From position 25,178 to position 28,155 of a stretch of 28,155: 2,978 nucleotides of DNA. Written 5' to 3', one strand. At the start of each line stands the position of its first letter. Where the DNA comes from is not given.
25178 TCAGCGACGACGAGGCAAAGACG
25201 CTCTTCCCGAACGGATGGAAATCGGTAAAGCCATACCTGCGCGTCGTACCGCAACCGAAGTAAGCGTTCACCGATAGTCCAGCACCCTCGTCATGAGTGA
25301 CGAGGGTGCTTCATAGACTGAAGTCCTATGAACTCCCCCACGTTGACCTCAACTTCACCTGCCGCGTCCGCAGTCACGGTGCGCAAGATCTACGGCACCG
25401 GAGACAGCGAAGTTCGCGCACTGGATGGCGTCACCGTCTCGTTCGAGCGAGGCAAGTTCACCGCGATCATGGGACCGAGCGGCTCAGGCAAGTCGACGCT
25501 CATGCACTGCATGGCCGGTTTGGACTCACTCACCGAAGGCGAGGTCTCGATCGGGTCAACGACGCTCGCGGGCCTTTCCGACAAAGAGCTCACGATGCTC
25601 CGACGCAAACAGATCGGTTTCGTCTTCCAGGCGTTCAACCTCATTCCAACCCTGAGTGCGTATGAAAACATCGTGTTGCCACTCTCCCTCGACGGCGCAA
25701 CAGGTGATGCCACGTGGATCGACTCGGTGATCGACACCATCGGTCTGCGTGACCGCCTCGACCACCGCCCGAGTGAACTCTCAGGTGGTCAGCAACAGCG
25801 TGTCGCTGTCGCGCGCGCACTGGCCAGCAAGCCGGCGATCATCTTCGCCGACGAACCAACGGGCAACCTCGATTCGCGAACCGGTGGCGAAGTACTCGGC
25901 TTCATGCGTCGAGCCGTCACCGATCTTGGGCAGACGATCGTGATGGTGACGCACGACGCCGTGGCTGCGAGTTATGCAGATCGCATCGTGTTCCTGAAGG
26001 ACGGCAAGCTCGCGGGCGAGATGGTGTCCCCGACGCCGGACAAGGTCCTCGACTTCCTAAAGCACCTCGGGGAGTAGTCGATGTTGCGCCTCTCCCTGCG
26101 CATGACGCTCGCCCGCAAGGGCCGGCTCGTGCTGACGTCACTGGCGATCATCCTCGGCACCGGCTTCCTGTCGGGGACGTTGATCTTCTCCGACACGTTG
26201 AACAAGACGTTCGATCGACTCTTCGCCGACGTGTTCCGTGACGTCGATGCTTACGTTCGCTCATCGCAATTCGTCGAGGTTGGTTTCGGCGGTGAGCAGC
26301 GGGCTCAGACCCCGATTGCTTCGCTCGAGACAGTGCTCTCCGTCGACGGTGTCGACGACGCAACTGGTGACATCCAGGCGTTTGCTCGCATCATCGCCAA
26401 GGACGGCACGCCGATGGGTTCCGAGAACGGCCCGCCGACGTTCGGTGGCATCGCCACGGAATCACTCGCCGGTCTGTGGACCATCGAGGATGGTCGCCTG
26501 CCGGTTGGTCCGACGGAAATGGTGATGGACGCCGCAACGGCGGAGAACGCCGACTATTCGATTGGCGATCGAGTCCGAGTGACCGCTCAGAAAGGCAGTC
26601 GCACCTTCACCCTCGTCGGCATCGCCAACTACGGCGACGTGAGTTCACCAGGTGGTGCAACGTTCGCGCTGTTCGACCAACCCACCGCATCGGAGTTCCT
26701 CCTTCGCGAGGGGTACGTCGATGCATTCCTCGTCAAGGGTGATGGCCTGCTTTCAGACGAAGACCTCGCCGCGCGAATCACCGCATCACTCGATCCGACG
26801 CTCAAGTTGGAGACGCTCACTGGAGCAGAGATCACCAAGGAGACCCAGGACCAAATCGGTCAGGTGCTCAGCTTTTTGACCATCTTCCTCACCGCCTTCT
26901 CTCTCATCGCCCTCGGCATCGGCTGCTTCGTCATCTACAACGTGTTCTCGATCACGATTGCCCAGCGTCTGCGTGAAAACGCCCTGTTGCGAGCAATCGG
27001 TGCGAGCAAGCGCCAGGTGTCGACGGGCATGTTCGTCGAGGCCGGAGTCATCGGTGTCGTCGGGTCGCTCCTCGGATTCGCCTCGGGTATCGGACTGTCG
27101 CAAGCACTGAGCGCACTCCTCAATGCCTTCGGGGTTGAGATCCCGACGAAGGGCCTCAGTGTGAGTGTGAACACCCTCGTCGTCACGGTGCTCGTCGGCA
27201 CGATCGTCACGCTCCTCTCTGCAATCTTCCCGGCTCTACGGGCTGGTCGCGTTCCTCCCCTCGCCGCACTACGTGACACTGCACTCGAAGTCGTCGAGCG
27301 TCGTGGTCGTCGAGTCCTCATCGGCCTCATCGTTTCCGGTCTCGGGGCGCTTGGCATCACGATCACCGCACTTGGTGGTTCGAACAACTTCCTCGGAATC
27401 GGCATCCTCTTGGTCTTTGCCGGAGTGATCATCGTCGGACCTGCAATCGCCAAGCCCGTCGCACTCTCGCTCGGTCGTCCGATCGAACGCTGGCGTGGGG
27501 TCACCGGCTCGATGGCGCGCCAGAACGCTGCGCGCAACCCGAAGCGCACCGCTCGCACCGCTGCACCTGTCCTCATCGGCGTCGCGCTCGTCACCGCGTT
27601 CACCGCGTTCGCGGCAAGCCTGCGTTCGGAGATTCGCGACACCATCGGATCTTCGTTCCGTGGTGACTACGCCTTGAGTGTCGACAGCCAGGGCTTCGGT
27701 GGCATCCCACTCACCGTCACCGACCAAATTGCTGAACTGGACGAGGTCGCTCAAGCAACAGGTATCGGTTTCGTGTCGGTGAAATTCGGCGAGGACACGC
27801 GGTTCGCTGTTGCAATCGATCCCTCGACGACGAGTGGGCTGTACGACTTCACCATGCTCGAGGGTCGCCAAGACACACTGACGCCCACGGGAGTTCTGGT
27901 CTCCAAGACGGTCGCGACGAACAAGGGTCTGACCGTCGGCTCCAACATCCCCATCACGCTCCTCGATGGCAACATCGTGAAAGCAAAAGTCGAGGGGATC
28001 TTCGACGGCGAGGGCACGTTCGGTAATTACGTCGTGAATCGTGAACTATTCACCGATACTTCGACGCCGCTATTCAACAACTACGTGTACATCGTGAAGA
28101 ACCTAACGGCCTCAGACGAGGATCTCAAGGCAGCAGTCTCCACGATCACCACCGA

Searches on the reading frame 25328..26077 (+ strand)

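Call 21: search_protein_families(library=pfam, proteins=[window:25328-26077:+], max_evalue=0.001)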
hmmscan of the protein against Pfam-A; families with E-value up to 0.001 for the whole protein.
window:25328-26077:+ (249 aa): 6 families
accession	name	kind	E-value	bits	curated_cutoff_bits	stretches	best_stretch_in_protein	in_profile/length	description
PF00005.33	ABC_tran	-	5.6e-33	114.9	25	1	32-178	1-136/137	ABC transporter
PF02463.25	SMC_N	-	3.5e-06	27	40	0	37-62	20-44/220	RecF/RecN/SMC N terminal domain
PF13555.12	AAA_29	-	1.5e-05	25.1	27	1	32-60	12-40/61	P-loop containing region of AAA domain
PF13476.12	AAA_23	-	0.00026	22.1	27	1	29-62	7-39/201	AAA domain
PF13304.12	AAA_21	-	0.00052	20.6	27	0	44-84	1-44/304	AAA domain, putative AbiEii toxin, Type IV TA system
PF03193.22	RsgA_GTPase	-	0.00073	19.8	30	0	35-74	100-138/174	RsgA GTPase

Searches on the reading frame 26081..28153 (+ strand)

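Call 21: search_protein_families(library=pfam, proteins=[window:26081-28153:+], max_evalue=0.001)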
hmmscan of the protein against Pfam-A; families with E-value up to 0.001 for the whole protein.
window:26081-28153:+ (691 aa): 2 families
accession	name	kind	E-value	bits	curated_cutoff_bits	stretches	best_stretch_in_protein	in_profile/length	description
PF12704.14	MacB_PCD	-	1.4e-19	71.6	27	2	17-234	2-205/207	MacB-like periplasmic core domain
PF02687.27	FtsX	-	3e-17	63.2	25.5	1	272-393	2-120/120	FtsX-like permease C-terminal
